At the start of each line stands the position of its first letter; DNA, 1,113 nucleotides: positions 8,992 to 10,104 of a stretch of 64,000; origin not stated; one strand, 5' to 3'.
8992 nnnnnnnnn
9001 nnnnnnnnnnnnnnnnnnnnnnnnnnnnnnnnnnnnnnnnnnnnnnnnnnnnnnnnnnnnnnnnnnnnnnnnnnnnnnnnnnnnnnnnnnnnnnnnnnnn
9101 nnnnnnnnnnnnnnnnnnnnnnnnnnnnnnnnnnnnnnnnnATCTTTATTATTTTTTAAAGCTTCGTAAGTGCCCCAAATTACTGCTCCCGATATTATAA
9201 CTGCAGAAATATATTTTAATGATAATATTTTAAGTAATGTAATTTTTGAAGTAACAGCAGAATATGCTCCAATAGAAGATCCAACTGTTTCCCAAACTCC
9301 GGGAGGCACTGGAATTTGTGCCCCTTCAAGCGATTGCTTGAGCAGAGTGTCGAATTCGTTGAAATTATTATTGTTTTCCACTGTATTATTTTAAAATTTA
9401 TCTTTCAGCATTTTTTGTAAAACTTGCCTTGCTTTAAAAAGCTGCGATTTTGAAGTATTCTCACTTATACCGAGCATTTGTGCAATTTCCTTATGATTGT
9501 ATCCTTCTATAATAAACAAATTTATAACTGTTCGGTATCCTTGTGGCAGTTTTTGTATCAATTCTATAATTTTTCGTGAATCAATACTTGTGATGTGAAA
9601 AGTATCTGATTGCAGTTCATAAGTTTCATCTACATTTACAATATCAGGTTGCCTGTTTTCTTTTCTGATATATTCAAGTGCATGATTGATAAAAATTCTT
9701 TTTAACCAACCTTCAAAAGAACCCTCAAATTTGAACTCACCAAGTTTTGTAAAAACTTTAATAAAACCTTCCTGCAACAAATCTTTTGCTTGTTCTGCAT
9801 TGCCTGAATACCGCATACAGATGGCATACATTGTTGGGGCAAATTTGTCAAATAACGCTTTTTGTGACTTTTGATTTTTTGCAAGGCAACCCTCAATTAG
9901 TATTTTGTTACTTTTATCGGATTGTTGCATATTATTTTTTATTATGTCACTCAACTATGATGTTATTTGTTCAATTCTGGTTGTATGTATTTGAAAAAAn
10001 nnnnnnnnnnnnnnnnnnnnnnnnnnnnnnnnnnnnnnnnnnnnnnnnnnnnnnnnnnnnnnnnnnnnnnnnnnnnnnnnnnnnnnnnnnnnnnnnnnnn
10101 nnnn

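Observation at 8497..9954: ECF sigma factor whose downstream 'anti-sigma-position' partner carries a T9SS type-B sorting domain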

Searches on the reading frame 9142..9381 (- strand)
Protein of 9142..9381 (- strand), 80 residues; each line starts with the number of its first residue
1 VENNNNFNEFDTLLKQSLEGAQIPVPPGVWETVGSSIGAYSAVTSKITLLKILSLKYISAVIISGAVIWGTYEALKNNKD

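Call 21: search_protein_representatives(alignment_id=A2)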
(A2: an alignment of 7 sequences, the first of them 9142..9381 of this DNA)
Query: 7 sequences, 79 profile positions. Proteins with E-value up to 0.001 (for the whole library): 98; up to 1e-10: 18; up to 1e-30: 5. The best 98 are listed.
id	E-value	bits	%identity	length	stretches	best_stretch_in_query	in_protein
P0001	1.3e-36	140.7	-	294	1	1-79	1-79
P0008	2.2e-34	133.5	-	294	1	1-78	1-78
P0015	5.2e-34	132.3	-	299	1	1-78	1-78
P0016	1.0e-33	131.4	-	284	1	1-78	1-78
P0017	2.1e-32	127.2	-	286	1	1-78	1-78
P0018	6.5e-29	116.0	-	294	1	1-78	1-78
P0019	7.6e-28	112.6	-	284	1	1-78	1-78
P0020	8.0e-28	112.5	-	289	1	7-77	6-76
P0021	8.5e-28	112.4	-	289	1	1-77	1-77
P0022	1.0e-25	105.7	-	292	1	1-78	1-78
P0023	1.6e-20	89.1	-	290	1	1-78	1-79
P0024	2.5e-20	88.5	-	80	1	1-60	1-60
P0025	7.2e-18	80.6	-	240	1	23-78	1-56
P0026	7.9e-18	80.5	-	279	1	2-79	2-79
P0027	5.1e-12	61.8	-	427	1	1-77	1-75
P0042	1.5e-07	47.5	-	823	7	6-40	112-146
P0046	9.3e-07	45.0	-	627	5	7-33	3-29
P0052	2.5e-06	43.6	-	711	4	8-33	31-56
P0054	3.5e-06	43.1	-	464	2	1-37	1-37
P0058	5.6e-06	42.5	-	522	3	8-40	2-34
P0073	3.1e-05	40.1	-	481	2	1-35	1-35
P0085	1.7e-04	37.8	-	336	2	11-77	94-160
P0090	2.5e-04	37.2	-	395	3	4-40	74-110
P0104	6.6e-04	35.9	-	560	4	8-37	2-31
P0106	7.0e-04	35.8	-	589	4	9-33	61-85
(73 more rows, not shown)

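Call 34: search_protein_families(library=pfam, proteins=[window:9142-9381:-], max_evalue=10)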
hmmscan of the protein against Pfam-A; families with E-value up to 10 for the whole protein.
window:9142-9381:- (80 aa): 0 families

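Call 73: search_protein_families(library=pfam, proteins=[P0046, P0052, P0058, P0104, P0042, P0054, P0073, P0085, P0090, P0106], max_evalue=0.001)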
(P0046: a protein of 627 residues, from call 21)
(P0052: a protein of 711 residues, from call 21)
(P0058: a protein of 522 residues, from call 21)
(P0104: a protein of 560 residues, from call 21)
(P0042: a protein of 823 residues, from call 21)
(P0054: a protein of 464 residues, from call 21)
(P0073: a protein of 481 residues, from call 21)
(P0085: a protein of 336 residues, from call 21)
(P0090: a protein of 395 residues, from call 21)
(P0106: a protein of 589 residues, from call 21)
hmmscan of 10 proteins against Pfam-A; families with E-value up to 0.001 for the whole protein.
P0046 (627 aa): 1 family
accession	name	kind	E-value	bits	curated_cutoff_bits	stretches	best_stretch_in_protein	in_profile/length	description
PF13568.12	OMP_b-brl_2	-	2.7e-05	24.8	27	1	417-599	29-173/175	Outer membrane protein beta-barrel domain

P0052 (711 aa): 2 families
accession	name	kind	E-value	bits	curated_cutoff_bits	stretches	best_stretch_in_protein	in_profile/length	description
PF13568.12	OMP_b-brl_2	-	3.3e-09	37.5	27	1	498-684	27-173/175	Outer membrane protein beta-barrel domain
PF08164.17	TRAUB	-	0.00017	22.4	20.3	0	96-121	57-79/83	Apoptosis-antagonizing transcription factor, C-terminal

P0058 (522 aa): 3 families
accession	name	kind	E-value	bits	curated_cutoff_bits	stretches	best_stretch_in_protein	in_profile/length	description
PF00801.26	PKD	-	6.8e-13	48.9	23.5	1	284-337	14-71/80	PKD domain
PF18911.6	PKD_4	-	9.3e-12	45.3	27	2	279-335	12-72/85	PKD domain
PF13585.12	CHU_C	-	2.5e-10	40.8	27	1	435-519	3-84/86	CHU_C Type IX secretion signal domain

P0104 (560 aa): 3 families
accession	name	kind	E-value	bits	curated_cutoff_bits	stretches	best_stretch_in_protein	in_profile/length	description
PF18911.6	PKD_4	-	5.2e-17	62.1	27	2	313-371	12-74/85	PKD domain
PF00801.26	PKD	-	4.3e-14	52.7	23.5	2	317-371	13-71/80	PKD domain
PF13585.12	CHU_C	-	6.2e-08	33.1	27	1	473-556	5-84/86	CHU_C Type IX secretion signal domain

P0042 (823 aa): 0 families

P0054 (464 aa): 1 family
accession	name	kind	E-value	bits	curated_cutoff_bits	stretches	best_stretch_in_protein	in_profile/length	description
PF13585.12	CHU_C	-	1.6e-13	51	27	1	376-457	3-82/86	CHU_C Type IX secretion signal domain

P0073 (481 aa): 1 family
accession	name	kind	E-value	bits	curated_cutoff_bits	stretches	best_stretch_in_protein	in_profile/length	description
PF13585.12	CHU_C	-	1.8e-13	50.8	27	1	393-478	2-85/86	CHU_C Type IX secretion signal domain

P0085 (336 aa): 0 families

P0090 (395 aa): 0 families

P0106 (589 aa): 1 family
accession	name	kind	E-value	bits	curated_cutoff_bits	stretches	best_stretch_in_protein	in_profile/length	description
PF13568.12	OMP_b-brl_2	-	7.8e-06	26.5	27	1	368-542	20-159/175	Outer membrane protein beta-barrel domain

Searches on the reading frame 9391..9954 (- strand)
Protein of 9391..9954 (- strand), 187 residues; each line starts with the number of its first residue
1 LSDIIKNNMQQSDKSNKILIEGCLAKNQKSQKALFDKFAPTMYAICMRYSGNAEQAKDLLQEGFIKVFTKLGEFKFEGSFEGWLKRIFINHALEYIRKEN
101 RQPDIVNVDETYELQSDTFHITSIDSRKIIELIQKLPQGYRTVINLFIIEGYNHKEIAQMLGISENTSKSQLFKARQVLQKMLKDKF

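Call 3: search_protein_families(library=pfam, proteins=[window:9391-9954:-], max_evalue=0.1)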
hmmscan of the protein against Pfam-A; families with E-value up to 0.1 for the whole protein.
window:9391-9954:- (187 aa): 10 families
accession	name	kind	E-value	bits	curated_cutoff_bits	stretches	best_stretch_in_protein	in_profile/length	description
PF08281.18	Sigma70_r4_2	-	9.6e-16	57.6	25.7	1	127-177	2-52/54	Sigma-70, region 4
PF04542.20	Sigma70_r2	-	4.3e-15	55.7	24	1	34-101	1-70/71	Sigma-70 region 2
PF04545.22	Sigma70_r4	-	5.7e-08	32.6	24.1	1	133-181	2-50/50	Sigma-70, region 4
PF07638.17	Sigma70_ECF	-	6.6e-05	23.3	21.1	1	130-184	130-184/185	ECF sigma factor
PF06056.18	Terminase_5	-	0.0062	16.9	20.3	1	150-167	12-29/58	Putative ATPase subunit of terminase (gpP-like)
PF13384.12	HTH_23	-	0.0099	16.1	24.6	1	146-167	13-33/50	Homeodomain-like domain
PF00196.25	GerE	-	0.014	15.5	23.5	1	148-169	14-35/57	Bacterial regulatory proteins, luxR family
PF17922.6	TetR_C_17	-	0.044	14.5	26.1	0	99-158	7-66/100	Tetracyclin repressor-like, C-terminal domain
PF13412.12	HTH_24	-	0.081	13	21.9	0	153-170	19-36/48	Winged helix-turn-helix DNA-binding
PF05361.17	PP1_inhibitor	-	0.093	13.3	22.4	0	89-165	53-128/141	PKC-activated protein phosphatase-1 inhibitor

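Call 4: search_protein_families(library=ncbifam, proteins=[window:9391-9954:-], max_evalue=0.1)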
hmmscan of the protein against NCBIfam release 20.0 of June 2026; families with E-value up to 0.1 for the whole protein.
window:9391-9954:- (187 aa): 106 families (the best 25 are shown)
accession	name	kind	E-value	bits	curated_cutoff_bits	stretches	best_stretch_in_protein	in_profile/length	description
TIGR02937.1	sigma70-ECF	superfamily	1.2e-29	103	42.9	1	32-183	4-165/165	sigma-70 family RNA polymerase sigma factor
NF008888.0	PRK11922.1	equivalog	7.3e-29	101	204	1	6-185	7-198/231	RNA polymerase sigma factor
NF006930.0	PRK09415.1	subfamily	4e-26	91.9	198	1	30-185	17-177/179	RNA polymerase factor sigma C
TIGR02985.1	Sig70_bacteroi1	subfamily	6e-26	91.6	126.4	1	32-183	4-162/162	RNA polymerase sigma-70 factor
NF009171.0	PRK12518.1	equivalog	6.8e-25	88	208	1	9-185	7-186/191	RNA polymerase sigma factor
TIGR02950.1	SigM_subfam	subfamily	2.3e-24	86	147.95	1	34-183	5-158/159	RNA polymerase sigma factor, SigM family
NF007225.0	PRK09643.1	equivalog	4.3e-24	85.3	190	1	7-184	5-183/204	RNA polymerase sigma factor SigM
NF058625.1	sigma_PG0214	equivalog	5e-24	84.9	130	1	32-184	7-162/170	GFO_1088 family ECF-type sigma factor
NF007216.0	PRK09638.1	equivalog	1.3e-23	83.7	194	1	15-185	4-176/180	RNA polymerase sigma factor SigY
NF007223.0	PRK09641.1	equivalog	9.9e-23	80.9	209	1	19-185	8-186/187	RNA polymerase sigma factor SigW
NF004113.0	PRK05602.1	equivalog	1.7e-22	80.1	208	1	8-185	24-203/211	RNA polymerase sigma factor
NF007229.0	PRK09647.1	equivalog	2.5e-22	79.3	265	1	29-186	44-205/220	RNA polymerase sigma factor SigE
TIGR02954.1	Sig70_famx3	hypoth_equivalog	8.3e-22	77.7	188.5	1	19-185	6-169/170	RNA polymerase sigma-70 factor, TIGR02954 family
NF007215.0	PRK09637.1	equivalog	2.5e-21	76.5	212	1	33-185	5-156/181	RNA polymerase sigma factor SigZ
TIGR02948.1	SigW_bacill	equivalog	7.6e-21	75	243.1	1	20-185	9-186/187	RNA polymerase sigma factor SigW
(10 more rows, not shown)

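Call 66: search_solved_structures(query=window:9391-9930:-, max_evalue=1e-8)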
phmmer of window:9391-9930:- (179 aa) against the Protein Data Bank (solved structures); distinct sequences matched with E-value up to 1e-8: 12.
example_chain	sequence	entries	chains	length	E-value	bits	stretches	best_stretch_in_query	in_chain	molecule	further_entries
6in7_B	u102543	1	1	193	3.4e-17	66.2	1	13-176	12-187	RNA polymerase sigma-H factor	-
8z6g_B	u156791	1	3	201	3.6e-17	66.1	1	11-176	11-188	RNA polymerase sigma factor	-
5wuq_A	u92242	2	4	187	6.1e-17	65.4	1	25-177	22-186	ECF RNA polymerase sigma factor SigW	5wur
9m9d_F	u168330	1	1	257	1.1e-15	61.3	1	26-174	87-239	ECF RNA polymerase sigma factor SigE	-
9m9e_F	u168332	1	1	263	1.2e-15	61.2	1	26-174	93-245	ECF RNA polymerase sigma factor SigE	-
9m98_F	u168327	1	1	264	1.2e-15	61.2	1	26-174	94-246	ECF RNA polymerase sigma factor SigE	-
1or7_A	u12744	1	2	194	5.6e-15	59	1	7-173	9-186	RNA polymerase sigma-E factor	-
6jbq_F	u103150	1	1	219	8.2e-15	58.4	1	7-173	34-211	ECF RNA polymerase sigma-E factor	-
5zx2_F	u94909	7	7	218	2.8e-13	53.5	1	33-177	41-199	ECF RNA polymerase sigma factor SigH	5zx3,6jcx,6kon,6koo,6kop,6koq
6jcy_F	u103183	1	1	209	3.9e-10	43.3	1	33-177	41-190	ECF RNA polymerase sigma factor SigH,ECF RNA polymerase sigma factor SigE,ECF RNA polymera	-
6dv9_F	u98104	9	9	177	1.6e-09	41.3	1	12-175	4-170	ECF RNA polymerase sigma factor SigL | RNA polymerase sigma factor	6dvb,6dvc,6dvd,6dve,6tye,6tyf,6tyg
5uxx_A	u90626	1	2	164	1.8e-09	41.1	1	31-176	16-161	RNA polymerase sigma factor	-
